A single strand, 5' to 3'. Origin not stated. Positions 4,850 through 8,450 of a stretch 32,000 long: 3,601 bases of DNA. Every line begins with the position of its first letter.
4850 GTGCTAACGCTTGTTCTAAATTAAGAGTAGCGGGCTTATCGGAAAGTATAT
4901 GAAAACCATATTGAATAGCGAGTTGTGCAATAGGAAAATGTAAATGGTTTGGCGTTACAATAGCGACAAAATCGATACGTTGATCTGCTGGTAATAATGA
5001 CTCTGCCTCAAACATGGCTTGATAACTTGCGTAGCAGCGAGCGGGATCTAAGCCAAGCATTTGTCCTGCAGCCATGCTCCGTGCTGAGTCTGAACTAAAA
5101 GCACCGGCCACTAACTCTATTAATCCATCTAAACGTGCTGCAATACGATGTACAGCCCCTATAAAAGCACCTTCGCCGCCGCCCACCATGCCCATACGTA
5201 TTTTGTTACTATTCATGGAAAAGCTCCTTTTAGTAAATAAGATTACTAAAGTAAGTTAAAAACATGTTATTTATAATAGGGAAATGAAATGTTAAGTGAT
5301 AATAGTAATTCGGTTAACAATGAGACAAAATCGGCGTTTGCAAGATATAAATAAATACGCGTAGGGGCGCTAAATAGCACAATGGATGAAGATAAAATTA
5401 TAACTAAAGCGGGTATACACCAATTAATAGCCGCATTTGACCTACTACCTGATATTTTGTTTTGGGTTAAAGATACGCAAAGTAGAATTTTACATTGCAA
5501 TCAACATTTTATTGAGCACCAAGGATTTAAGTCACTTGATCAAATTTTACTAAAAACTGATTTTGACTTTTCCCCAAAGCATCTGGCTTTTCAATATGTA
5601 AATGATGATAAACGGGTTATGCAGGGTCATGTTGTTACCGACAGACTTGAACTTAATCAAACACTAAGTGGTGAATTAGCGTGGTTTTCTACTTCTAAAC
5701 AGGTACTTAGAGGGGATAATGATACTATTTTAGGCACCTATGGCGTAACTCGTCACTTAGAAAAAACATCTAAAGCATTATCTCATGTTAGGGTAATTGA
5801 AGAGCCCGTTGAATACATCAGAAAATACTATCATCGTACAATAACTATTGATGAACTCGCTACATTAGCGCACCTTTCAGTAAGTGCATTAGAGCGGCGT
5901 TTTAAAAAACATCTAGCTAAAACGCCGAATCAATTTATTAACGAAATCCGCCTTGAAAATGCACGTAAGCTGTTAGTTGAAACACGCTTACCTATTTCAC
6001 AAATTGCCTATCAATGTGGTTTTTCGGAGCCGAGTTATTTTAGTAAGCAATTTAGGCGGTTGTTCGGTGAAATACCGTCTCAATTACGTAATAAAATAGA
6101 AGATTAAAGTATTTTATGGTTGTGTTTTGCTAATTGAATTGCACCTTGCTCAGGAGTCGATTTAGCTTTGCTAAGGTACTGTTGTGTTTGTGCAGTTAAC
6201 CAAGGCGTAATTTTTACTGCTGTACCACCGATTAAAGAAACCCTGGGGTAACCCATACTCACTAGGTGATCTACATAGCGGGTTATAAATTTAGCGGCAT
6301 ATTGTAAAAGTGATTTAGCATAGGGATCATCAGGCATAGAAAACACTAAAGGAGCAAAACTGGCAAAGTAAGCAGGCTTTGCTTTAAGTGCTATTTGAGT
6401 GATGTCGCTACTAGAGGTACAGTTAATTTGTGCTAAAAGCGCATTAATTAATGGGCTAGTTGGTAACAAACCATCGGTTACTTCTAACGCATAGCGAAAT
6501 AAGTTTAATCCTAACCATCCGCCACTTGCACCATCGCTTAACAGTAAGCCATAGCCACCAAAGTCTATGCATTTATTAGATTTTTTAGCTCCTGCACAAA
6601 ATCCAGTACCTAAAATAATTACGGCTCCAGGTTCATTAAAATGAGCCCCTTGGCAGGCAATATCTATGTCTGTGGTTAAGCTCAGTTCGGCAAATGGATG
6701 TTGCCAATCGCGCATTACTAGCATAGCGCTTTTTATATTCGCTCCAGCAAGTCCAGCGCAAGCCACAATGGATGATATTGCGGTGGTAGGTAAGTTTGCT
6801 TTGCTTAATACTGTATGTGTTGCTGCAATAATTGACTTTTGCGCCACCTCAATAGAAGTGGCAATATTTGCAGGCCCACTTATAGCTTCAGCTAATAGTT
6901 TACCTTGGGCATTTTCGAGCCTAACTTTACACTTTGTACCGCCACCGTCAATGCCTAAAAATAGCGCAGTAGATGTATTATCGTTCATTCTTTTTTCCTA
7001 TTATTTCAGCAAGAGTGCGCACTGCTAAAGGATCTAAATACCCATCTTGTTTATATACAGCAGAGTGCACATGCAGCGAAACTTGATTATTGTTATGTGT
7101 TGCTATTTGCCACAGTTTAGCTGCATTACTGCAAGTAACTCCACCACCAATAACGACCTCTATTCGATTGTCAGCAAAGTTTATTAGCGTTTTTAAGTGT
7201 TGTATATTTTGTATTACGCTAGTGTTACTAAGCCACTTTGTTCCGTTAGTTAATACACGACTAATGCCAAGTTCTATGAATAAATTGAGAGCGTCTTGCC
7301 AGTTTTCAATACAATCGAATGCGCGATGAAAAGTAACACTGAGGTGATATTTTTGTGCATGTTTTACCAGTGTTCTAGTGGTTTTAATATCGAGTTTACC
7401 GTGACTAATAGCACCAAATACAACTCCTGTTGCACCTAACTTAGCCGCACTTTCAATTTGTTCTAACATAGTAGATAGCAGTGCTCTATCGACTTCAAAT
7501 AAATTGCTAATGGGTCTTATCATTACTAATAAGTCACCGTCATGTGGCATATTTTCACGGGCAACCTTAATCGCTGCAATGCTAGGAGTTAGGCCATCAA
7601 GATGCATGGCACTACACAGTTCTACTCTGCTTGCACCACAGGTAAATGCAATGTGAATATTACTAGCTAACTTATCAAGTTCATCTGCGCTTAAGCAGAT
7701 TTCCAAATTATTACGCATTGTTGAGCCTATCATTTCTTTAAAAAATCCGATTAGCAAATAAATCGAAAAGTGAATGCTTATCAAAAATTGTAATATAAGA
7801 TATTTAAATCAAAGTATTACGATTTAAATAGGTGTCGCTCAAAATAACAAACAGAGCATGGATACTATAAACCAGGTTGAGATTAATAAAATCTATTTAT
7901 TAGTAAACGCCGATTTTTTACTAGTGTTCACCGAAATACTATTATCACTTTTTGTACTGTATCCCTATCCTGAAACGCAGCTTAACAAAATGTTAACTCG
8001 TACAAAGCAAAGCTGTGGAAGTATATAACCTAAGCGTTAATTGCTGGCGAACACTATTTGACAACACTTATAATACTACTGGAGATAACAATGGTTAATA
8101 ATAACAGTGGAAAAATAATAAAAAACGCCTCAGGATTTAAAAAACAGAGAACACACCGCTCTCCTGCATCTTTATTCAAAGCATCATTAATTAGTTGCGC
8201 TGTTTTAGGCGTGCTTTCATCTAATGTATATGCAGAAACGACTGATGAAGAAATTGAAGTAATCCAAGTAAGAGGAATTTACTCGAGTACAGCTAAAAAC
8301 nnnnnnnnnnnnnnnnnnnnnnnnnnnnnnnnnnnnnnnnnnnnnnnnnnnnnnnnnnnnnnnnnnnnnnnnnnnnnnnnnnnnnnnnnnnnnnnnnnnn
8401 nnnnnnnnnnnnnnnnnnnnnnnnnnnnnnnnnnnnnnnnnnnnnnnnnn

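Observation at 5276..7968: A 64-nt non-coding element occurs twice, each copy facing a different transcription unit (oxidoreductase operon and TonB-dependent receptor)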

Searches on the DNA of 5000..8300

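Call 37: search_rna_families(source=window, start=5000, end=8300, threshold=evalue, max_evalue=1)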
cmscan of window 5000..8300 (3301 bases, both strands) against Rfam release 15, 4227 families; matches with E-value up to 1: 1.
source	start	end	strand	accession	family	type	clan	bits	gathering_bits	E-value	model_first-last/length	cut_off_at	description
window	5598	5620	+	RF01133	sR3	Gene; snRNA; snoRNA; CD-box;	-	15.7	41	0.74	1-55/55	no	Small nucleolar RNA sR3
